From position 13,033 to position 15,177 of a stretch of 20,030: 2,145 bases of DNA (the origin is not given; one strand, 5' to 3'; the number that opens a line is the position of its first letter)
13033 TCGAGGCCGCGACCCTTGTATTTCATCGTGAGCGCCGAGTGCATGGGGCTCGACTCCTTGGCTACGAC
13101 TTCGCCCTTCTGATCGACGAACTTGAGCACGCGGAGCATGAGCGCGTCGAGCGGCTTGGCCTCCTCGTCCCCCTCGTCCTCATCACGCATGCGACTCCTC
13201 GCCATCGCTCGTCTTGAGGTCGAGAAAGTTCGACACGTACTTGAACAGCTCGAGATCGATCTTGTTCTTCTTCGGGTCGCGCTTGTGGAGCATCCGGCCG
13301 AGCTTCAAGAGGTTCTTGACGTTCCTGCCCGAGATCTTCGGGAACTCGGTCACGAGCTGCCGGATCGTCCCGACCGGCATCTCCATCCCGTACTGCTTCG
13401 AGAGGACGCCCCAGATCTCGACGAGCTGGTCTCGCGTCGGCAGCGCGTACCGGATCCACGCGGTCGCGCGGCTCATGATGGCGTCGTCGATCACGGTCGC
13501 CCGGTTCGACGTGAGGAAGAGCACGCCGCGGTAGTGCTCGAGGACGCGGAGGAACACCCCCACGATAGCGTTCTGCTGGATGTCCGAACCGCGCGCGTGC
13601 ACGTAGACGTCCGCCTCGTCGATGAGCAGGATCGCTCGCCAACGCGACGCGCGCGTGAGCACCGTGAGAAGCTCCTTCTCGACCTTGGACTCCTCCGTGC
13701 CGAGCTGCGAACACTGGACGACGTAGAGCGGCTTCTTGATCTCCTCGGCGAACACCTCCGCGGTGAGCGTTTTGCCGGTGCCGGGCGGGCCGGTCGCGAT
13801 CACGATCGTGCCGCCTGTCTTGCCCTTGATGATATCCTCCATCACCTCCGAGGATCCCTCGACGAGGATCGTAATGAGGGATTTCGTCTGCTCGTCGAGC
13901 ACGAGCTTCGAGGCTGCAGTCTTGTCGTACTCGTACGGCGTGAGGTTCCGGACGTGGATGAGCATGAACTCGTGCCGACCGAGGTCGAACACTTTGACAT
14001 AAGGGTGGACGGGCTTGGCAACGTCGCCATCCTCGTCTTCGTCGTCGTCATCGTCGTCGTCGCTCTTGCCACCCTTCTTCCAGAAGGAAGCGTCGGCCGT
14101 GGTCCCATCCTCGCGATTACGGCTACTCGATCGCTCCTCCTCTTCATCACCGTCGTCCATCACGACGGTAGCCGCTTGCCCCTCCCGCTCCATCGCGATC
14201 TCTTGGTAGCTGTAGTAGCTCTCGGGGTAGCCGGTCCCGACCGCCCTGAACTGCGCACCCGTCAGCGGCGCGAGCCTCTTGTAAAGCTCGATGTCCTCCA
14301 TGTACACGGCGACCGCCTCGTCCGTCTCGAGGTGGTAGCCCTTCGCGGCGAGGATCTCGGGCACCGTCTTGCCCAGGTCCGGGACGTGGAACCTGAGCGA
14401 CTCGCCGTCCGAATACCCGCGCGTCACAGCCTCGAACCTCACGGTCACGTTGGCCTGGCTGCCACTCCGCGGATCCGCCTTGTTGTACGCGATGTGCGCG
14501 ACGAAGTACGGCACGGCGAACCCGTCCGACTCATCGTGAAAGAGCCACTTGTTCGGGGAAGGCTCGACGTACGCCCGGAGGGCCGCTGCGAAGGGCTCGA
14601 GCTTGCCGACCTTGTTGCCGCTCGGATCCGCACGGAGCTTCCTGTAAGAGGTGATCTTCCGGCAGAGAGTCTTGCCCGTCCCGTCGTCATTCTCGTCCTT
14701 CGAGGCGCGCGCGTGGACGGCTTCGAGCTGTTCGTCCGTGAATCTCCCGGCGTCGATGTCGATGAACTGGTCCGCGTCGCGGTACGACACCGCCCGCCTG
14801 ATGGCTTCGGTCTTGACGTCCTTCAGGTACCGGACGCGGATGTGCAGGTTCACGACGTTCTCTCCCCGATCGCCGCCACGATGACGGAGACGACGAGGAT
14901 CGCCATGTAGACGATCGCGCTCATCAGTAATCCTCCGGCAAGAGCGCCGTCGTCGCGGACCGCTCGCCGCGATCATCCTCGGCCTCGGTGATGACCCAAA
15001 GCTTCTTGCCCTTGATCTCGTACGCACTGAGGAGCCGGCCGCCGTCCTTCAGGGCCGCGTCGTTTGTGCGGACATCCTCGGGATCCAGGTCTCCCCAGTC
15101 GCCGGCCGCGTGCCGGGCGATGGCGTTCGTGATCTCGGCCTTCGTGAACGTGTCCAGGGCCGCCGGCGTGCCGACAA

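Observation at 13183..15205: AAA+ ATPase with novel N-terminal domain and poly-Asp linker, preceded by a translationally coupled 24-aa transmembrane micro-peptide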

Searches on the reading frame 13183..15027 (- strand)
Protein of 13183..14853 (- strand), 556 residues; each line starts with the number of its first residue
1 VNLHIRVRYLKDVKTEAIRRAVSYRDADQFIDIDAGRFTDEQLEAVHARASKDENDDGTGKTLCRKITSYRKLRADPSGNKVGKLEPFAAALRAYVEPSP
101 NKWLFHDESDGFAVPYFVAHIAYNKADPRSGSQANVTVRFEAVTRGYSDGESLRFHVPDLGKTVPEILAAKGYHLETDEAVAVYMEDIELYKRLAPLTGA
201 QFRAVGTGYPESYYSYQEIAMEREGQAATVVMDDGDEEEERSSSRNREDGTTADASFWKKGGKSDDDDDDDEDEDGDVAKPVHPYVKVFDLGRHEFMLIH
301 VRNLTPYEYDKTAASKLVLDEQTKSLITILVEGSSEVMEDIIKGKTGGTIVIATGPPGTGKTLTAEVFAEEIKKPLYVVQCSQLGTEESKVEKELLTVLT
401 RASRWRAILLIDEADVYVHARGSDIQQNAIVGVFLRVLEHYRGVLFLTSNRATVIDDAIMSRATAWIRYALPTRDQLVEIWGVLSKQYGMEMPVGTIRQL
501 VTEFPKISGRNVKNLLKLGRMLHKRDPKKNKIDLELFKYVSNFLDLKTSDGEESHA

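Call 5: search_protein_families(library=pfam, proteins=[window:13183-14853:-], max_evalue=0.01)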
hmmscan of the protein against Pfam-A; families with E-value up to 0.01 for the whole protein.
window:13183-14853:- (556 aa): 5 families
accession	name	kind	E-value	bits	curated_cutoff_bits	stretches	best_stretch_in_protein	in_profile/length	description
PF00004.35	AAA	-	1.7e-16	61.3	21.2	1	352-464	2-124/131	ATPase family associated with various cellular activities (AAA)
PF07728.20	AAA_5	-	1.3e-05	25.6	22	1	352-415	3-76/139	AAA domain (dynein-related subfamily)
PF13401.12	AAA_22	-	0.00019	22.2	27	1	347-388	4-48/130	AAA domain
PF13191.12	AAA_16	-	0.004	18.1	32.6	0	349-382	25-59/167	AAA ATPase domain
PF05496.18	RuvB_N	-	0.008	16.4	27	0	351-414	36-93/159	Holliday junction DNA helicase RuvB P-loop domain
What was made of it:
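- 13183..13917 (-): AAA module (residues 313-556): Walker A 13768..13791, Walker B 13609..13632, sensor-1 N450, Arg finger R462, non-aromatic pore loop C-S-Q-L-G-T. Pfam PF00004, 61.3 bits against a cut-off of 21.2 (call 5).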

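Call 6: search_protein_families(library=phrogs, proteins=[window:13183-14853:-], max_evalue=0.01)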
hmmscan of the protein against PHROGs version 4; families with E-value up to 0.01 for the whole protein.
window:13183-14853:- (556 aa): 12 families
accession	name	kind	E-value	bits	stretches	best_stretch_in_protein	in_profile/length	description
phrog_29662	-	other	1.6e-89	302.1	1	60-547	64-546/548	ATP-dependent protease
phrog_3757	-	unknown function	1.5e-26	94.7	1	303-521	81-305/367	-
phrog_10401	-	other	6.2e-15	55.9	1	337-481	448-596/667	ATPase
phrog_168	-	DNA, RNA and nucleotide metabolism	2.1e-11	45.1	1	329-477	24-165/314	clamp loader of DNA polymerase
phrog_7485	-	unknown function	7.7e-07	29.4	1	352-420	231-292/430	-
phrog_11838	-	DNA, RNA and nucleotide metabolism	4.4e-06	27.1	1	349-425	41-118/420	clamp loader of DNA polymerase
phrog_249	-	moron, auxiliary metabolic gene and host takeover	1.8e-05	25.2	1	251-392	50-170/380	porphyrin biosynthesis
phrog_9172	-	unknown function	3.4e-05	23.9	1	342-476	101-249/509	-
phrog_5846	-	DNA, RNA and nucleotide metabolism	0.0002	21.7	1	343-473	33-155/380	clamp loader of DNA polymerase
phrog_30773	-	unknown function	0.00024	20.5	1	350-424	198-274/666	-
phrog_296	-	integration and excision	0.00025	20.9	1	336-383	306-351/626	DNA transposition protein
phrog_170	-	other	0.005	17.3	0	327-367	73-109/323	PhoH-like phosphate starvation-inducible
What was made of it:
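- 13183..14853 (-): AAA+ ATPase gene, 556 aa, GTG start at 14853 (stop codon included). PHROG 29662 full-length hit, E 1.6e-89 (call 6).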

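Call 7: search_dna_similar(query=window:13183-14853:-, collection=phages, mode=protein, max_rows=30)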
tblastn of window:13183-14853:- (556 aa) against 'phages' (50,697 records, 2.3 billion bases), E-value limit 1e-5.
Records with a match: 13; places in all: 14; records where one place covers at least 80% of the query: 6.
Best place of each record, by identity: <60% 13.
By first word of the organism name: Bacillus 7; Rhizobium 3; Bacteriophage 2; Pseudomonas 1.
By host as written in the record: Bacillus subtilis 4; - 3; Bacillus subtilis subsp. subtilis 168 2; Bacillus sp 1; Rhizobium leguminosarum VF39SM 1; R. phaseoli sv. phaseoli INC 2-5 1; Pseudomonas aeruginosa 08-1318 1.
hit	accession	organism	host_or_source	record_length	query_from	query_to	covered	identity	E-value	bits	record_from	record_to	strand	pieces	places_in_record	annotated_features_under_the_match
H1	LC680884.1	Bacillus phage PBS1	Bacillus subtilis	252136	60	547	88%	35.2%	7e-75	265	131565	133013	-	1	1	hypothetical protein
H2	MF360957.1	Bacillus phage PBS1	Bacillus subtilis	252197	60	547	88%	35.2%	7e-75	265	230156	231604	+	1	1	276: ATP-dependent metalloprotease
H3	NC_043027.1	Bacillus phage PBS1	Bacillus subtilis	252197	60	547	88%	35.2%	7e-75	265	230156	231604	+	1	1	276: ATP-dependent protease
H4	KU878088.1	Bacillus phage AR9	Bacillus subtilis subsp. subtilis 168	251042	60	547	88%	35.2%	3e-74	263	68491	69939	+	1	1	AAA family ATPase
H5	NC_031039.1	Bacillus phage AR9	Bacillus subtilis subsp. subtilis 168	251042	60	547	88%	35.2%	3e-74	263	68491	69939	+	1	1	ATP-dependent protease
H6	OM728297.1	Bacillus phage vB_BsuM-Goe21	Bacillus subtilis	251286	60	547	88%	35.0%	4e-74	262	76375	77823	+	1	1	hypothetical protein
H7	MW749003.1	Bacillus phage vB_BspM_Internexus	Bacillus sp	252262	60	547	74%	39.8%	6e-61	281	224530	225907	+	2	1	putative AAA family ATPase (x2)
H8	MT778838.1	Rhizobium phage V1VFA-S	-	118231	282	526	44%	39.0%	7e-39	158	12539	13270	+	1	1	AAA family ATPase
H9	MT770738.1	Rhizobium phage B1VFA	Rhizobium leguminosarum VF39SM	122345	282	526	44%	39.0%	9e-39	158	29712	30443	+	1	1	AAA family ATPase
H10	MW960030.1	Rhizobium phage RHph_X66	R. phaseoli sv. phaseoli INC 2-5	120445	282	526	44%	37.7%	1e-35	149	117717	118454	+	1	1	ATPase domain-containing protein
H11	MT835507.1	Bacteriophage sp.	human fecal samples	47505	357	519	29%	30.3%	2e-9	67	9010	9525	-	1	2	record has no annotation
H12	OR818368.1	Pseudomonas phage PfAC08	Pseudomonas aeruginosa 08-1318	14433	356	490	24%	27.7%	2e-6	57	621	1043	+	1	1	putative ATPase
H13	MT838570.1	Bacteriophage sp.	human fecal samples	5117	356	472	21%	30.1%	6e-6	56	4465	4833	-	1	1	record has no annotation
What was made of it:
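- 35% identity over 88% of the protein to AR9/PBS1 (call 7). RefSeq and PHROG use the label 'ATP-dependent protease' (calls 6, 7).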

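Call 9: find_homologous_proteins(query=window:13183-14853:-, max_evalue=0.00001)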
Query window:13183-14853:- (556 aa): 2535 proteins with E <= 0.00001 among 8000 candidates; the best 120 are listed.
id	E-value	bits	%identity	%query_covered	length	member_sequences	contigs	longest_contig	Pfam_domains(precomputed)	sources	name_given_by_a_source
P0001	0.0e+0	1249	100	100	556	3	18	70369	PF00004.36,PF07728.21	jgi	-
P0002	0.0e+0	1095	89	99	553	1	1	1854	PF00004.36,PF13401.13,PF07728.21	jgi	jgi:ATPase family associated with various cellular activities (AAA)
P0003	1.1e-285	966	78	99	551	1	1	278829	PF00004.36,PF13401.13,PF07728.21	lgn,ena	-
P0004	7.9e-268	908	74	99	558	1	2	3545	PF00004.36,PF07728.21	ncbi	-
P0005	2.4e-228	777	62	98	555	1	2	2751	PF00004.36,PF13401.13,PF07728.21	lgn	-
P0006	1.1e-227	775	63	99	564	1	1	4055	PF00004.36,PF13401.13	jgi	jgi:hypothetical protein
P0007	9.7e-226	769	62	100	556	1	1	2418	PF00004.36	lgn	-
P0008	2.3e-220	751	62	99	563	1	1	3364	PF00004.36,PF07728.21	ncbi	-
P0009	2.9e-216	737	62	99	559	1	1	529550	PF00004.36,PF07728.21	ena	-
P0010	5.5e-213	727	60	99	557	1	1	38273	PF00004.36,PF13401.13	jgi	jgi:hypothetical protein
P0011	3.8e-210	717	58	100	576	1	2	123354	PF00004.36,PF07728.21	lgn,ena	-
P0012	1.5e-205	702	59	98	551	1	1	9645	PF00004.36,PF13401.13,PF07728.21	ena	-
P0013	1.4e-204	699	59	99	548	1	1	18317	PF00004.36,PF13401.13,PF07728.21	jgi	jgi:hypothetical protein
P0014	1.1e-203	696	59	99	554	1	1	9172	PF00004.36,PF07728.21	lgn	-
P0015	3.3e-203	694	59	98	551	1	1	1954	PF00004.36,PF13401.13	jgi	jgi:hypothetical protein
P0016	1.1e-202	693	58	99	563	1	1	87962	PF00004.36,PF07728.21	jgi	jgi:SpoVK/Ycf46/Vps4 family AAA+-type ATPase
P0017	5.3e-202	690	59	98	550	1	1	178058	PF00004.36,PF13401.13,PF07728.21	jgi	jgi:hypothetical protein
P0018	2.0e-201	688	58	99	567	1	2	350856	PF00004.36,PF07728.21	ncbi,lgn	-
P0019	8.3e-201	686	60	97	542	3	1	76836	PF00004.36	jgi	jgi:hypothetical protein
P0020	1.1e-200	686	60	98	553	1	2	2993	PF00004.36,PF07728.21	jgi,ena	jgi:hypothetical protein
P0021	2.0e-194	665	58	99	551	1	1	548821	PF00004.36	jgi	jgi:hypothetical protein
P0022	1.4e-193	663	56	98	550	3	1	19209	PF00004.36,PF07728.21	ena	-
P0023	6.1e-189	647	56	98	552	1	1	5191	PF00004.36,PF07728.21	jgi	jgi:hypothetical protein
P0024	2.3e-185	635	55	99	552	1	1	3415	PF00004.36,PF07728.21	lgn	-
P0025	2.1e-184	632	56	99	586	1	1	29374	PF00004.36,PF07728.21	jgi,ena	-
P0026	3.8e-183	628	55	98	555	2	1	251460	PF00004.36,PF13401.13,PF07728.21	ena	-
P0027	2.7e-182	625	57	98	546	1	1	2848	PF00004.36,PF07728.21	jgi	jgi:hypothetical protein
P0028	3.7e-182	625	55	99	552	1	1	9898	PF00004.36,PF07728.21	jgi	-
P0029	3.5e-174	598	52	99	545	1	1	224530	PF00004.36,PF07728.21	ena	-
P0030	4.6e-171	588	53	99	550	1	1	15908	PF00004.36,PF07728.21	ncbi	-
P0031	1.4e-170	587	52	98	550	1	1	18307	PF00004.36,PF07728.21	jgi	-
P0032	1.7e-170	586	51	99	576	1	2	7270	PF00004.36,PF07728.21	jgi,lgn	jgi:hypothetical protein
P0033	1.9e-170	586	51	99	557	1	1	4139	PF00004.36,PF07728.21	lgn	-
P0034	1.4e-169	583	47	65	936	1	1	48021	PF05204.20,PF05203.22,PF00004.36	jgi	jgi:hypothetical protein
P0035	9.0e-165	567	50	98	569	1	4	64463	PF00004.36,PF13401.13,PF07728.21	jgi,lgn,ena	-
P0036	1.3e-164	567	49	99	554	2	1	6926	PF00004.36,PF13401.13,PF07728.21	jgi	-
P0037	9.6e-164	564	52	98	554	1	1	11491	PF00004.36,PF07728.21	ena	-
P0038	1.1e-163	564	50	100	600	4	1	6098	PF00004.36,PF07728.21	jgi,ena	-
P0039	1.8e-163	563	50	100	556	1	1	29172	PF00004.36,PF07728.21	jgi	jgi:hypothetical protein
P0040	3.1e-163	562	49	99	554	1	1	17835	PF00004.36,PF13401.13,PF07728.21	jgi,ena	-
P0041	5.8e-163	561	50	98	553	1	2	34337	PF00004.36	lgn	-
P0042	7.6e-163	561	50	99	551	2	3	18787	PF00004.36,PF13401.13,PF07728.21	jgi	jgi:hypothetical protein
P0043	7.4e-162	558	49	98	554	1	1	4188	PF00004.36,PF13401.13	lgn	-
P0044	6.2e-161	555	55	87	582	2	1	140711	PF00004.36,PF13401.13,PF07728.21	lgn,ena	-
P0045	1.7e-160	553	48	99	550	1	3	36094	PF00004.36,PF13401.13,PF07728.21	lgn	-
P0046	1.7e-160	553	48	99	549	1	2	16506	PF00004.36,PF07728.21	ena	-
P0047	2.3e-160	553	48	99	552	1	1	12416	PF00004.36,PF13401.13,PF07728.21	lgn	-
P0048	7.4e-160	551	51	98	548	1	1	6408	PF00004.36,PF07728.21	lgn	-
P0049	1.1e-159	551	49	99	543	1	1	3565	PF00004.36,PF13401.13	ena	-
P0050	5.1e-159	548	48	98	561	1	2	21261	PF00004.36,PF13401.13,PF07728.21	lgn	-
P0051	1.0e-158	547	50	99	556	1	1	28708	PF00004.36,PF07728.21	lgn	-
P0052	1.4e-158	547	48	99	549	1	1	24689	PF00004.36,PF13401.13,PF07728.21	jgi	jgi:hypothetical protein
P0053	2.3e-158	546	48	99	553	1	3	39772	PF00004.36,PF13401.13,PF07728.21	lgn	-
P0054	2.4e-158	546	55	88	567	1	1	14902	PF00004.36,PF13401.13,PF07728.21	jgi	jgi:hypothetical protein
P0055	4.3e-158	545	49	98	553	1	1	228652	PF00004.36,PF13401.13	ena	-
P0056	5.1e-158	545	48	99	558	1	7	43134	PF00004.36,PF13401.13,PF07728.21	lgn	-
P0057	5.8e-158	545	50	98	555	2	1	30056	PF00004.36,PF13401.13,PF07728.21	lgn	-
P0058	7.4e-158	545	53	87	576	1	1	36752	PF00004.36,PF07728.21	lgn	-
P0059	7.9e-158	545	59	79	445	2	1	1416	PF00004.36,PF07728.21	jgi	-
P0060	8.5e-158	544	48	100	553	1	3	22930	PF00004.36,PF13401.13,PF07728.21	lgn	-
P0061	1.0e-157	544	48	100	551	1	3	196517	PF00004.36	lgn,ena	-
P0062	1.3e-157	544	47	99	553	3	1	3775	PF00004.36,PF13401.13,PF07728.21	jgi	jgi:hypothetical protein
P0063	1.4e-157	544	48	99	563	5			PF00004.36,PF13401.13,PF07728.21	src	-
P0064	1.7e-157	543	49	99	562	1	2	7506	PF00004.36,PF07728.21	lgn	-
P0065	1.9e-157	543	49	98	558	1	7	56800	PF00004.36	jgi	jgi:hypothetical protein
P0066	2.5e-157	543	53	87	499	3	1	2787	PF00004.36,PF13401.13,PF07728.21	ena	-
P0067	3.1e-157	543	48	100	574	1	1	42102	PF00004.36,PF13401.13,PF07728.21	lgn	-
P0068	3.1e-157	543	48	99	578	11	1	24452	PF00004.36,PF13401.13,PF07728.21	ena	-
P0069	4.6e-157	542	48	100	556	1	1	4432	PF00004.36,PF13401.13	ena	-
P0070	5.1e-157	542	53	87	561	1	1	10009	PF00004.36,PF13401.13,PF07728.21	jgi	jgi:hypothetical protein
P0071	6.3e-157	542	50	99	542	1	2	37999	PF00004.36,PF07728.21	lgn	-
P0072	2.3e-156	540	48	98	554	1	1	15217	PF00004.36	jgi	jgi:hypothetical protein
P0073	2.8e-156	539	47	100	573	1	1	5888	PF00004.36,PF13401.13,PF07728.21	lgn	-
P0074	3.5e-156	539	48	99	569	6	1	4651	PF00004.36,PF13401.13,PF07728.21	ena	-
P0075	6.4e-156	538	52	87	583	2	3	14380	PF00004.36,PF07728.21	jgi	jgi:hypothetical protein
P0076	7.8e-156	538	48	99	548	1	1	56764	PF00004.36,PF13401.13,PF07728.21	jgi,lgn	jgi:hypothetical protein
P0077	5.0e-155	535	50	99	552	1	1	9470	PF00004.36,PF07728.21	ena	-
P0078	7.5e-155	535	48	100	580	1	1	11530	PF00004.36,PF13401.13,PF07728.21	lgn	-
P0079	1.8e-154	533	42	65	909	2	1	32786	PF05204.20,PF05203.22,PF14528.12,PF00004.36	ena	-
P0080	3.0e-154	533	48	99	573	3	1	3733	PF00004.36,PF13401.13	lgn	-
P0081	6.2e-154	532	50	98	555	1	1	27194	PF00004.36,PF13401.13,PF07728.21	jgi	jgi:ATPase family associated with various cellular activities (AAA)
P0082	2.9e-153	529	48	98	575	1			PF00004.36,PF07728.21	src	-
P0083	3.4e-153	529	47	98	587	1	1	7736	PF00004.36,PF13401.13,PF07728.21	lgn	-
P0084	1.0e-152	528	53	88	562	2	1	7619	PF00004.36,PF07728.21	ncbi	-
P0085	1.1e-152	528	47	99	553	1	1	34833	PF00004.36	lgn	-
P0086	1.1e-152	528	46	99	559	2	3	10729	PF00004.36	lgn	-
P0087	2.3e-152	526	48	99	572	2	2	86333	PF00004.36,PF13401.13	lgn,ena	-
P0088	2.4e-152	526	50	94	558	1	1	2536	PF00004.36,PF07728.21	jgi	jgi:hypothetical protein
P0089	4.7e-152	525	42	65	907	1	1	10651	PF05204.20,PF05203.22,PF14528.12,PF00004.36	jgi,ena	-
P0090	4.9e-152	525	47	99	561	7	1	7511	PF00004.36,PF13401.13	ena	-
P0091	8.6e-152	525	48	99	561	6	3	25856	PF00004.36,PF13401.13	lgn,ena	-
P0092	1.1e-151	524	47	98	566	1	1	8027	PF00004.36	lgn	-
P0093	2.2e-151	523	47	99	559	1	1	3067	PF00004.36,PF13401.13,PF07728.21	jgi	jgi:hypothetical protein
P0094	5.7e-151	522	46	98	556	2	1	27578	PF00004.36,PF07728.21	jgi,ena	-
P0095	8.5e-151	521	47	99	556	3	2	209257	PF00004.36,PF13401.13,PF07728.21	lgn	-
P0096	3.5e-150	519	46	99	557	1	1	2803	PF00004.36,PF07728.21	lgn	-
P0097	4.1e-150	519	47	100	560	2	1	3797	PF00004.36,PF13401.13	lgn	-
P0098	2.9e-149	516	47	98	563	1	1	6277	PF00004.36,PF07728.21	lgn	-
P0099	4.0e-149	516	48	98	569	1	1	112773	PF00004.36,PF13401.13,PF07728.21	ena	-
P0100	7.5e-149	515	47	98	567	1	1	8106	PF00004.36,PF13401.13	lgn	-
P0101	7.6e-149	515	47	94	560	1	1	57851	PF00004.36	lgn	-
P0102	1.1e-148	514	47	98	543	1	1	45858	PF00004.36,PF13401.13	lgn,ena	-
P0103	2.3e-148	513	48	100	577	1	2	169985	PF00004.36,PF13401.13,PF07728.21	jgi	jgi:SpoVK/Ycf46/Vps4 family AAA+-type ATPase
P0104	2.5e-148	513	47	98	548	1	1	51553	PF00004.36,PF13401.13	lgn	-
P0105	6.3e-148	512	49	99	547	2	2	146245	PF00004.36,PF07728.21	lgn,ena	-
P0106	6.4e-148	512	80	54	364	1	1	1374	PF13419.13,PF00702.33,PF00004.36,PF13401.13,PF07728.21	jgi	-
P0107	7.2e-148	512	47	98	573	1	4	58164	PF00004.36,PF07728.21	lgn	-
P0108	7.8e-148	512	48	98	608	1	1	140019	PF00004.36,PF13401.13,PF07728.21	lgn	-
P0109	1.1e-147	511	49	94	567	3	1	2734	PF00004.36,PF07728.21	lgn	-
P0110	1.2e-147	511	45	99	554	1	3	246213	PF00004.36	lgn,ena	-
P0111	1.8e-147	510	48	94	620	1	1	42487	PF00004.36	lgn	-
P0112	2.6e-147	510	40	65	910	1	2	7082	PF05204.20,PF05203.22,PF14528.12,PF00004.36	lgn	-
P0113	4.9e-147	509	48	99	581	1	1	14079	PF00004.36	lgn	-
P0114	5.0e-147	509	46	99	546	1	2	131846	PF00004.36,PF07728.21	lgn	-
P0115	5.4e-147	509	47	98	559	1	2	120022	PF00004.36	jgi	-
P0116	8.5e-147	508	47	94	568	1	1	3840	PF00004.36,PF07728.21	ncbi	-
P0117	9.2e-147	508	47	99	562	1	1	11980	PF00004.36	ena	-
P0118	1.1e-146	508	46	98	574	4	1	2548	PF00004.36,PF07728.21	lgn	-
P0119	7.5e-146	505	46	99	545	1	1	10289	PF00004.36,PF13401.13,PF07728.21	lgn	-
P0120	1.8e-145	504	47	98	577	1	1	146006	PF00004.36,PF07728.21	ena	-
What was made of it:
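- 2,535 homologs, many on 100-550 kb contigs (call 9).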
